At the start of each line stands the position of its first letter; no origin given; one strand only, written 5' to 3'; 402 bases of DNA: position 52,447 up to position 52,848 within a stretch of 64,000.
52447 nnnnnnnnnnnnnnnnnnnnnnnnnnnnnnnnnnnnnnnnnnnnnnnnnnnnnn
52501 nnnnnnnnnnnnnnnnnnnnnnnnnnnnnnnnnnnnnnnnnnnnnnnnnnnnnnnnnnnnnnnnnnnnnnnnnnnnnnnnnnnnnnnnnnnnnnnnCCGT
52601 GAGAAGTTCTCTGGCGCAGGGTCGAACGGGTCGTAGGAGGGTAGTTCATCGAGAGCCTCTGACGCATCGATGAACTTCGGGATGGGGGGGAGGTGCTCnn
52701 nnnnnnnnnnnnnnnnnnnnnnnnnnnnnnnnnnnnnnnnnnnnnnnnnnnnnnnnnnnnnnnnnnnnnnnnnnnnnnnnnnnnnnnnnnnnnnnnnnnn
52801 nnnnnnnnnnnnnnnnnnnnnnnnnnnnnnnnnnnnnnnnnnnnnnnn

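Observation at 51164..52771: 1.46-kb low-GC insertion carrying a DUF4143-type AAA ATPase, flanked by perfect 72-bp direct repeats that preserve the 3' ends of two convergent genes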

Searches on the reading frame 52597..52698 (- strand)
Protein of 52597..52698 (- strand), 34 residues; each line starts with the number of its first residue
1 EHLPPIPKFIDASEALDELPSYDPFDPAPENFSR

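Call 104: search_protein_representatives(protein=window:52597-52698:-)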
Query: 34 residues. Proteins with E-value up to 0.001 (for the whole library): 49; up to 1e-10: 0; up to 1e-30: 0. The best 49 are listed.
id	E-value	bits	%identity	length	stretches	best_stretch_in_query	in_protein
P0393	7.5e-08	47.5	80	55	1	4-33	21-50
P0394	2.1e-07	46.1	73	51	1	3-32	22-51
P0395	2.1e-06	43.1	79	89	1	4-32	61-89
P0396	2.9e-06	42.6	70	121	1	3-32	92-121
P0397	5.2e-06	41.9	79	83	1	4-32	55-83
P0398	5.6e-06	41.8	79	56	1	4-32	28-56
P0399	8.4e-06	41.2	76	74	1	4-32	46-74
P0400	1.1e-05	40.9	76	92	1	4-32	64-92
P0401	1.2e-05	40.8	79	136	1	4-32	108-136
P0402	1.5e-05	40.5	72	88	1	4-32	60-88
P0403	2.7e-05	39.7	72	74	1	4-32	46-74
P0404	2.9e-05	39.6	76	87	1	4-32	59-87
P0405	3.1e-05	39.5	70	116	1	3-32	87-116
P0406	4.3e-05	39.1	72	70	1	4-32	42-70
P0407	5.4e-05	38.8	72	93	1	4-32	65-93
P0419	1.1e-04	37.8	76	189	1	4-32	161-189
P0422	1.5e-04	37.5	72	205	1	4-32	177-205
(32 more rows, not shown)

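Call 106: search_protein_families(library=pfam, proteins=[P0422, P0419, P0401, P0396, P0400], max_evalue=1)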
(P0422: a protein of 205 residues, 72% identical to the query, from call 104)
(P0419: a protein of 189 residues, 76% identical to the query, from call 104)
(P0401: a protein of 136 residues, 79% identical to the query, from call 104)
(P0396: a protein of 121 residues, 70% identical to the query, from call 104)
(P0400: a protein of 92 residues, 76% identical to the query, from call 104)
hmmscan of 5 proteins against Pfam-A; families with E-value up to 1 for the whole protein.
P0422 (205 aa): 2 families
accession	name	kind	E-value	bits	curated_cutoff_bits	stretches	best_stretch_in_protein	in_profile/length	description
PF23455.1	DUF7129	-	0.13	12.5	30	1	129-153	16-41/45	Domain of unknown function (DUF7129)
PF23430.1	DUF7117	-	0.31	11.1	28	0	6-32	22-48/232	Family of unknown function (DUF7117)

P0419 (189 aa): 1 family
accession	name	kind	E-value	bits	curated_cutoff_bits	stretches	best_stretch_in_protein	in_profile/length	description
PF23455.1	DUF7129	-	0.06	13.5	30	1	113-137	16-41/45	Domain of unknown function (DUF7129)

P0401 (136 aa): 4 families
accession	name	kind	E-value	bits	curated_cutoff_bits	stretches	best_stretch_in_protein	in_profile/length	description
PF00291.31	PALP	-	1.1e-05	25.4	35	1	19-65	3-49/295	Pyridoxal-phosphate dependent enzyme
PF25206.1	DUF7836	-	0.094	13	26.7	1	72-93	32-53/59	Domain of unknown function (DUF7836)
PF13453.11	Zn_ribbon_TFIIB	-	0.11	12.4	22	1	73-85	2-14/41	Transcription factor zinc-finger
PF13518.12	HTH_28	-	0.18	12.4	25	0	19-46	11-38/52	Helix-turn-helix domain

P0396 (121 aa): 1 family
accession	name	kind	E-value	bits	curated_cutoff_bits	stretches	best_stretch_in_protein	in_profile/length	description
PF13453.11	Zn_ribbon_TFIIB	-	0.039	13.8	22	1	58-69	2-13/41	Transcription factor zinc-finger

P0400 (92 aa): 0 families

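Call 107: search_protein_families(library=ncbifam, proteins=[P0422, P0419, P0401, P0396, P0400], max_evalue=1)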
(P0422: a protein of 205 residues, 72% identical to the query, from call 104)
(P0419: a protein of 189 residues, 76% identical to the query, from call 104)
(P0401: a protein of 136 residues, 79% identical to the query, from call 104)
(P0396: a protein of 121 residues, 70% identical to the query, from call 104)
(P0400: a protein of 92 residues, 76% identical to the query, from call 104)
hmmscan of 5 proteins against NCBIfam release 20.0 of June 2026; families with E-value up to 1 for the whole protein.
P0422 (205 aa): 1 family
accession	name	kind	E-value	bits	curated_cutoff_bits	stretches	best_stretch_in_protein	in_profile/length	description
NF052416.1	ISCR_clade_Ia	exception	0.00014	20.6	925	1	125-165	444-484/509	ISCR element clade Ia family transposase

P0419 (189 aa): 1 family
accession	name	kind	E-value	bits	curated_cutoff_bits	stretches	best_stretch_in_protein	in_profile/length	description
NF052416.1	ISCR_clade_Ia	exception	3.9e-05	22.4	925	1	102-149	437-484/509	ISCR element clade Ia family transposase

P0401 (136 aa): 19 families
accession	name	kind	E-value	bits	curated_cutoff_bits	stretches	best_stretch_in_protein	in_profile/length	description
NF005600.0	PRK07334.1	equivalog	6.9e-08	31.5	496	1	4-65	9-70/408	threonine ammonia-lyase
NF005292.0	PRK06815.1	equivalog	2.4e-07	30.1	371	1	7-64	5-62/320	threonine/serine dehydratase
NF006389.0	PRK08638.1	equivalog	2.9e-07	29.7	453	1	5-66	9-70/333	bifunctional threonine ammonia-lyase/L-serine ammonia-lyase TdcB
NF005680.0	PRK07476.1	equivalog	3.9e-07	29.3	413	1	4-65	4-65/326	hydroxyectoine utilization dehydratase EutB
NF006390.0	PRK08639.1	equivalog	1.1e-05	24.6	421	1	5-66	7-68/418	threonine ammonia-lyase IlvA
TIGR02991.1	ectoine_eutB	equivalog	2.2e-05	23.6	413.35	1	5-63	1-59/317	hydroxyectoine utilization dehydratase EutB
NF005454.0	PRK07048.1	equivalog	0.00026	20.2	452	1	5-65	7-67/324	threo-3-hydroxy-L-aspartate ammonia-lyase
NF005147.0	PRK06608.1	equivalog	0.00041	19.3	380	1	6-67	7-68/339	serine/threonine dehydratase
NF004771.0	PRK06110.1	equivalog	0.00045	19.4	317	1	6-66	4-64/323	threonine dehydratase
NF006455.0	PRK08813.1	equivalog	0.00046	19.5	489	1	7-62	23-72/374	threonine dehydratase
TIGR01127.1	ilvA_1Cterm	equivalog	0.0014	17.7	378.75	1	24-67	1-44/380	threonine ammonia-lyase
TIGR02079.1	THD1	equivalog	0.0018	17.1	440.55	1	8-66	1-59/410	threonine ammonia-lyase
NF006094.0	PRK08246.1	subfamily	0.0025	17.2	331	1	4-63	4-62/310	serine/threonine dehydratase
NF045641.2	BHydaspDhtseBhcB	equivalog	0.0058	15.8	550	1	6-62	3-59/312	beta-hydroxyaspartate dehydratase BhcB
NF052416.1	ISCR_clade_Ia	exception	0.0094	14.5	925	1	60-97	445-485/509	ISCR element clade Ia family transposase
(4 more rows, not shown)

P0396 (121 aa): 1 family
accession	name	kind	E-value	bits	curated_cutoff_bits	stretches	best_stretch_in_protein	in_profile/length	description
NF033497.1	rubre_like_arch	subfamily_domain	0.04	13.6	32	1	54-70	15-31/34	rubrerythrin-like domain-containing protein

P0400 (92 aa): 1 family
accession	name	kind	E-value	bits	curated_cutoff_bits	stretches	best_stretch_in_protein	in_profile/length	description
NF048013.1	toxin_DarT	equivalog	0.12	12.1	150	1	16-78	68-130/204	type II toxin-antitoxin system toxin DNA ADP-ribosyl transferase DarT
